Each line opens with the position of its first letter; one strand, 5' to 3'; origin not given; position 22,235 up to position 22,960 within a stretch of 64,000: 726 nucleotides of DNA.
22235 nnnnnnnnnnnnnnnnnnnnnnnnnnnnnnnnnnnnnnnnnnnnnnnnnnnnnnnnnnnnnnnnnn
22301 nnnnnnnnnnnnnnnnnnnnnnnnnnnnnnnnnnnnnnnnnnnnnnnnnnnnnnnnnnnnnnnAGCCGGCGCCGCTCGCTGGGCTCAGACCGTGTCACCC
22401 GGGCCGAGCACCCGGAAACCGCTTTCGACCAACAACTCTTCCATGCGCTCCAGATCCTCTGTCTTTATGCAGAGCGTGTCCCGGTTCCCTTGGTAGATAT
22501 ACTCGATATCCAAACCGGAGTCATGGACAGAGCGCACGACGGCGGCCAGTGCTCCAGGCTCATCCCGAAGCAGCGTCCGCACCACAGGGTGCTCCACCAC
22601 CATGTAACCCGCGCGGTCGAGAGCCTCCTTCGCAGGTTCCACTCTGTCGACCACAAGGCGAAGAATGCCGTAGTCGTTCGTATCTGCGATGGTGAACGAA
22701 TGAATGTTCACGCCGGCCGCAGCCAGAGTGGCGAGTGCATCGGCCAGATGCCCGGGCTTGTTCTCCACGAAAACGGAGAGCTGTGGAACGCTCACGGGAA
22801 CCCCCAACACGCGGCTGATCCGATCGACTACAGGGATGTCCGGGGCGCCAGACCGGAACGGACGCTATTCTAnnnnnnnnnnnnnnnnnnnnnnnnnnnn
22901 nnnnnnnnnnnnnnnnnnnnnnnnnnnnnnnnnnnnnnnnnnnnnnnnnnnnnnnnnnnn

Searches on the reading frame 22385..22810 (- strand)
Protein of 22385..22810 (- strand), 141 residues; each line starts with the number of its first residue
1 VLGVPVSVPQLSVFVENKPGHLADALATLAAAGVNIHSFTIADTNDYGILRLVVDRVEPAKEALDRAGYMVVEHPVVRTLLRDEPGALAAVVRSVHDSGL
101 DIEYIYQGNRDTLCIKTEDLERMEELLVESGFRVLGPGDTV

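Call 13: search_protein_families(library=pfam, proteins=[window:22385-22810:-], max_evalue=0.01)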
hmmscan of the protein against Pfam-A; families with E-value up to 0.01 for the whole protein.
window:22385-22810:- (141 aa): 6 families
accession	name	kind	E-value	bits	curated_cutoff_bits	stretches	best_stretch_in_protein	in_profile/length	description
PF19571.5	ACT_8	-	5.5e-21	75.2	23.5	1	7-131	2-129/141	ACT domain pair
PF01842.31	ACT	-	2.2e-14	53.3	27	2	11-65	3-59/66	ACT domain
PF22629.2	ACT_AHAS_ss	-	3.3e-08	34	27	1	11-61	1-53/67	AHAS small subunit-like ACT domain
PF13291.12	ACT_4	-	2.3e-05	25.4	27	0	10-52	8-50/80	ACT domain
PF22190.2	TTHA0829-like_ACT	-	0.00068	20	27.4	0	11-73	5-68/70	TTHA0829-like ACT domain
PF22468.2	ACT_9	-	0.00069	19.8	27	0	81-121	8-51/61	ACT domain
